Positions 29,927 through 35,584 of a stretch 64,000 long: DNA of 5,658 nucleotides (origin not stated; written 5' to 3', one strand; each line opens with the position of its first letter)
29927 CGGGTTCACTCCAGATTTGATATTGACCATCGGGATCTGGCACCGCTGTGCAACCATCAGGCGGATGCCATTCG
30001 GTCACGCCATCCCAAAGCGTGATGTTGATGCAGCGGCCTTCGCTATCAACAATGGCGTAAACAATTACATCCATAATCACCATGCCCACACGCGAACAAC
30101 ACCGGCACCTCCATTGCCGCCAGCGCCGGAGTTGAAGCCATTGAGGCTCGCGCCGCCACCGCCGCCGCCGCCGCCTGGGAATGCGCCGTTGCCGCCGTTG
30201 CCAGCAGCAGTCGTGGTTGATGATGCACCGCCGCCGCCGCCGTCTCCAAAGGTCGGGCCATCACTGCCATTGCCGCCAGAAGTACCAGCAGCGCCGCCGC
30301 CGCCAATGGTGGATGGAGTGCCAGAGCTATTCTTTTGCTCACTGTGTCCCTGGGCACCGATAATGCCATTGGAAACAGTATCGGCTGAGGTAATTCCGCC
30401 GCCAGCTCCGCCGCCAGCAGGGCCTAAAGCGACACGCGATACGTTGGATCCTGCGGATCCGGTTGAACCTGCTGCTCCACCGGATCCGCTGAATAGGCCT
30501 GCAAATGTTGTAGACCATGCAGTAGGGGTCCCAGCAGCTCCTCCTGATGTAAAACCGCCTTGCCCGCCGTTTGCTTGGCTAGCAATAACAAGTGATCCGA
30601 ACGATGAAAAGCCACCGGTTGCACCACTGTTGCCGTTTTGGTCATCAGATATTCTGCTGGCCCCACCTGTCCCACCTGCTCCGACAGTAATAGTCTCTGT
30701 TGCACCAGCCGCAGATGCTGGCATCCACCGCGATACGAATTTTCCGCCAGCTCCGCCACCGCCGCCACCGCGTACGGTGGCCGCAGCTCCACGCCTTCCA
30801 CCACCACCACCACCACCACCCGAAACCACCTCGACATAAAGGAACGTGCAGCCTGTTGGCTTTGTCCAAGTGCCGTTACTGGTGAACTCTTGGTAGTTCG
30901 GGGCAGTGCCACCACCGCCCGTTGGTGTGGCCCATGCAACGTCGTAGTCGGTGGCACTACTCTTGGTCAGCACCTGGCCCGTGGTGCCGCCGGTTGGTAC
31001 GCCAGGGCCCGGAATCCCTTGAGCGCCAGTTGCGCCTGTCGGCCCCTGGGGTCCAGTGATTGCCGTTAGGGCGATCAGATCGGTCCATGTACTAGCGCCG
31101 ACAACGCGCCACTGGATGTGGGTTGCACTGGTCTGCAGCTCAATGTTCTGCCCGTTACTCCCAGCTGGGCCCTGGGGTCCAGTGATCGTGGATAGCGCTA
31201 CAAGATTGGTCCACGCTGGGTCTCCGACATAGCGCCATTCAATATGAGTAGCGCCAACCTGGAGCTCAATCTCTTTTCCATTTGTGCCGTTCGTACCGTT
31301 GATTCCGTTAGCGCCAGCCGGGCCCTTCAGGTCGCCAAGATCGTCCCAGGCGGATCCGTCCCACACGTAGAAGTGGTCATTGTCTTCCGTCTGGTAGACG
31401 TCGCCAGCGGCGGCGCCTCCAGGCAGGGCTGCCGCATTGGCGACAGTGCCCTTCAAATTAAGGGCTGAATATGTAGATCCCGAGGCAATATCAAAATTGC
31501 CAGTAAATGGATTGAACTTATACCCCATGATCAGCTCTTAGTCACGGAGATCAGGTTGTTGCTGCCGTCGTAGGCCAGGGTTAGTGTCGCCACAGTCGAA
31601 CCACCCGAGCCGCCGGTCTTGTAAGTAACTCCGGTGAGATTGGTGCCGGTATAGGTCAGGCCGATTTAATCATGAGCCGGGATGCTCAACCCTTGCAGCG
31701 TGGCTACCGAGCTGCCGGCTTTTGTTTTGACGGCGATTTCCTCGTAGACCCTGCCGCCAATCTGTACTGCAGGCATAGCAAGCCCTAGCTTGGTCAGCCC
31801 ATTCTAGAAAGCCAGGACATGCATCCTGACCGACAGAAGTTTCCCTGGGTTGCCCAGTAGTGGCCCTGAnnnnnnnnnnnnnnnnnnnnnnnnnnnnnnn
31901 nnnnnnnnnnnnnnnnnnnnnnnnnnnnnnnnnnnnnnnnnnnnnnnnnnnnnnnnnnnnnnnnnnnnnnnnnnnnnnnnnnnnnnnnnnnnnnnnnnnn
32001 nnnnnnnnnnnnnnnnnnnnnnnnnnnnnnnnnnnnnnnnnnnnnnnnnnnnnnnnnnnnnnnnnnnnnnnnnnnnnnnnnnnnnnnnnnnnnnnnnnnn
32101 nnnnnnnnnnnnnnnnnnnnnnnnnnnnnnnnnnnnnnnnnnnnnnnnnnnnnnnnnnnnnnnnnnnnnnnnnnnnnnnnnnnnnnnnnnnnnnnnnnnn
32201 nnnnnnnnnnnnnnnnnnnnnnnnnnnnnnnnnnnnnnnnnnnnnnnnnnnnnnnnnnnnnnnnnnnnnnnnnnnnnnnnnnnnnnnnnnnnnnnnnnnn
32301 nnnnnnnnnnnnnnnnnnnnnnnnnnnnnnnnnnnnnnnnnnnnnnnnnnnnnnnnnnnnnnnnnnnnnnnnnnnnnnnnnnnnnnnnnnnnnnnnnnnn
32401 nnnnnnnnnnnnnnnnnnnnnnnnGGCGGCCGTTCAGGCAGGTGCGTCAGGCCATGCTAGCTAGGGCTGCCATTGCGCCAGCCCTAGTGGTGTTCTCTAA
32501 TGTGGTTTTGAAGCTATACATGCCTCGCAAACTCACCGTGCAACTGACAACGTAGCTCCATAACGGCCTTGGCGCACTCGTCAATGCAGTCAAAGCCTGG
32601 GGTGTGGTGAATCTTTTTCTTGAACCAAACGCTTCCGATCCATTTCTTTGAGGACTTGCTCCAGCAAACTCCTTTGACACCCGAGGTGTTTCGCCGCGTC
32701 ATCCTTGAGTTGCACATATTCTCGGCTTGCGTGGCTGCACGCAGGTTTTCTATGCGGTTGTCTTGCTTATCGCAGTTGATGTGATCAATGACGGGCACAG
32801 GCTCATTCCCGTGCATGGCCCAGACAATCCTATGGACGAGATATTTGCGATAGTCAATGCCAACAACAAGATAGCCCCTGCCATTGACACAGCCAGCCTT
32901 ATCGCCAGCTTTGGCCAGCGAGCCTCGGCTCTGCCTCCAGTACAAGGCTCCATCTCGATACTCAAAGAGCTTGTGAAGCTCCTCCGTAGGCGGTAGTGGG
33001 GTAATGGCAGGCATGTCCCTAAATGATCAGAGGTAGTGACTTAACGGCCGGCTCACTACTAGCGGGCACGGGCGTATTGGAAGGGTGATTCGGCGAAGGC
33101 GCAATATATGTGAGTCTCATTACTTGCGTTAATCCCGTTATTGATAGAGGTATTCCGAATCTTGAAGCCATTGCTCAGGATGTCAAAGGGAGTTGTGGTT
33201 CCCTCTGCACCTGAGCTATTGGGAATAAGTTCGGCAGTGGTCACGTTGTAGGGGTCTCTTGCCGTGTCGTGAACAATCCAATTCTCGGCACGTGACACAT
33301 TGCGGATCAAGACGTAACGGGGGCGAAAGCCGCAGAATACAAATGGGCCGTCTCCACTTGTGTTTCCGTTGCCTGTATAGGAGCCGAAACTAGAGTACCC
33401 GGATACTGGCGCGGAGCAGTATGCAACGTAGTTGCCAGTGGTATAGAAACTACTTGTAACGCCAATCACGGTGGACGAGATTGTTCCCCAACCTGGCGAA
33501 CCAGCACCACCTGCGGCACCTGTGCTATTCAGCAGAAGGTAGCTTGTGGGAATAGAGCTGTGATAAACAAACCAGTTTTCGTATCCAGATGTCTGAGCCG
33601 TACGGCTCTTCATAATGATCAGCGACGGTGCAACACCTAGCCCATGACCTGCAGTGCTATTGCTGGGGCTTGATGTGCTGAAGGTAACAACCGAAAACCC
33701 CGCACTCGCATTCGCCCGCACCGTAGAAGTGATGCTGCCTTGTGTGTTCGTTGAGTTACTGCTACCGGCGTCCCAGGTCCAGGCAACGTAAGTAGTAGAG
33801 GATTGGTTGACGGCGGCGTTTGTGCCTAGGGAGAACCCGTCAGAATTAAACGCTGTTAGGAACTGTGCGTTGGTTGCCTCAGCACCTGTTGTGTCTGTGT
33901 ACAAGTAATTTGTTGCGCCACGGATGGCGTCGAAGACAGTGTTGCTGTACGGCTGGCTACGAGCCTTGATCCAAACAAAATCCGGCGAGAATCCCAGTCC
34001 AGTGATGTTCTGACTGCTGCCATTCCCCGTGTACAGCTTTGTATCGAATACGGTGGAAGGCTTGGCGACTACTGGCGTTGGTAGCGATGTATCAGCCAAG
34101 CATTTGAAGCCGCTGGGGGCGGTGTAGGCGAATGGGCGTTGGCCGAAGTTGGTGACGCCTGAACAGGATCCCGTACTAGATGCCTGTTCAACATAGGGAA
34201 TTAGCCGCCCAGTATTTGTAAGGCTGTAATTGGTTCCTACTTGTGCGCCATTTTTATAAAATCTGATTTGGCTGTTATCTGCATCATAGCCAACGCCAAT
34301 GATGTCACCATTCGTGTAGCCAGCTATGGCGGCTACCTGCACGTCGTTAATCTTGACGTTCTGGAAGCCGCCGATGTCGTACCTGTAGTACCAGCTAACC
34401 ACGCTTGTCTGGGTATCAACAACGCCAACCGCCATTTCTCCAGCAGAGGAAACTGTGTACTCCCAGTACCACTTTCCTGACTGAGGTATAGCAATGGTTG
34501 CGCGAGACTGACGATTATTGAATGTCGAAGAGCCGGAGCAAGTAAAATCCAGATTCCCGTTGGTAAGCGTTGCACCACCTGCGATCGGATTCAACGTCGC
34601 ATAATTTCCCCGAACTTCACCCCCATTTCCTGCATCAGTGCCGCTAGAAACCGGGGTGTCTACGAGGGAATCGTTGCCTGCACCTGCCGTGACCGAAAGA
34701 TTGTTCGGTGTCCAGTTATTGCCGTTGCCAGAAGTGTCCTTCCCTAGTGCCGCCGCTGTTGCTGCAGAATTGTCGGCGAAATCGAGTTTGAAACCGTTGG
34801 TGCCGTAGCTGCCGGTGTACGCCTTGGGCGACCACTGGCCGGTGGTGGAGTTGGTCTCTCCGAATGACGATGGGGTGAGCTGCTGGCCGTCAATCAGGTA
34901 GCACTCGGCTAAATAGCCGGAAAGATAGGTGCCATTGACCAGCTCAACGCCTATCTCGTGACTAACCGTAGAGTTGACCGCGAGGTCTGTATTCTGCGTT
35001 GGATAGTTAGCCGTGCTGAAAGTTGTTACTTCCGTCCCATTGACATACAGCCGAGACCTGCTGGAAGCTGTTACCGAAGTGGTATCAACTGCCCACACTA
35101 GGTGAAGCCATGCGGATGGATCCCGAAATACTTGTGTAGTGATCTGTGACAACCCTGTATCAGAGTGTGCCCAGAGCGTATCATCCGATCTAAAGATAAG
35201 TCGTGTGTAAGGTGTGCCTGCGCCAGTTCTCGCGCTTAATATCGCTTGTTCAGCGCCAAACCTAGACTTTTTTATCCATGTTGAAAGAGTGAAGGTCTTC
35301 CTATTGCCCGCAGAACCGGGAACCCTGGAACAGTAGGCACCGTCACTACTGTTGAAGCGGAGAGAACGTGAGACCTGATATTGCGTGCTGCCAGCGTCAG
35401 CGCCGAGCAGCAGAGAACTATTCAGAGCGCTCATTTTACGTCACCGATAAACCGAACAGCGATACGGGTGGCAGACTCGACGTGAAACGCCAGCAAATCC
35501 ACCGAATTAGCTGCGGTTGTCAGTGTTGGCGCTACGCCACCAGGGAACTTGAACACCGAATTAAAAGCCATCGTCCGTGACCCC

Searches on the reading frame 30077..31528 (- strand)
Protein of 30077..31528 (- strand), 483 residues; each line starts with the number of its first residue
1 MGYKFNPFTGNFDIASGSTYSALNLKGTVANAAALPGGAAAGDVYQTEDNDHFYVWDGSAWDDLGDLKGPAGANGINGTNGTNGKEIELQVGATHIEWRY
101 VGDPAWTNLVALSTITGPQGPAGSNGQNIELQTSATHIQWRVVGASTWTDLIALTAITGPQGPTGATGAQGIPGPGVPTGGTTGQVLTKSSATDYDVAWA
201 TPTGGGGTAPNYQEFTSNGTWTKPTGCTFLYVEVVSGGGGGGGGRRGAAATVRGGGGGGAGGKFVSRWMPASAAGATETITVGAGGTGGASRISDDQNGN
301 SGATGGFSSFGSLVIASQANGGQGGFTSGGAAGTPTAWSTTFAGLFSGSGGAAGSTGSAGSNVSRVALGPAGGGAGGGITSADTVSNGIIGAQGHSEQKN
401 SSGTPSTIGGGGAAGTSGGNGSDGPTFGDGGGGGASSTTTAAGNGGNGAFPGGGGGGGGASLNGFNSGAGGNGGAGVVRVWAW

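Call 86: search_protein_families(library=pfam, proteins=[window:30077-31528:-], max_evalue=0.001)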
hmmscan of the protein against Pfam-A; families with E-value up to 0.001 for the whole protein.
window:30077-31528:- (483 aa): 1 family
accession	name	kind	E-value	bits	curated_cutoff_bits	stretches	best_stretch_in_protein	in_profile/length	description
PF21722.4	Gly_rich_2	-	2.4e-07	31.4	24.3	1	219-480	6-223/226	Glycine-rich domain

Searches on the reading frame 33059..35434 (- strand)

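Call 86: search_protein_families(library=pfam, proteins=[window:33059-35434:-], max_evalue=0.001)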
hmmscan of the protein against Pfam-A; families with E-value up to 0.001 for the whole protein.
window:33059-35434:- (791 aa): 2 families
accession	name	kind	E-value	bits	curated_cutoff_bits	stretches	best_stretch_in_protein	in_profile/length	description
PF24299.1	DUF7483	-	8.3e-103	344.4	27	1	458-784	1-330/330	Domain of unknown function (DUF7483)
PF00622.36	SPRY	-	1.3e-11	45.1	26.3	1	321-432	1-120/121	SPRY domain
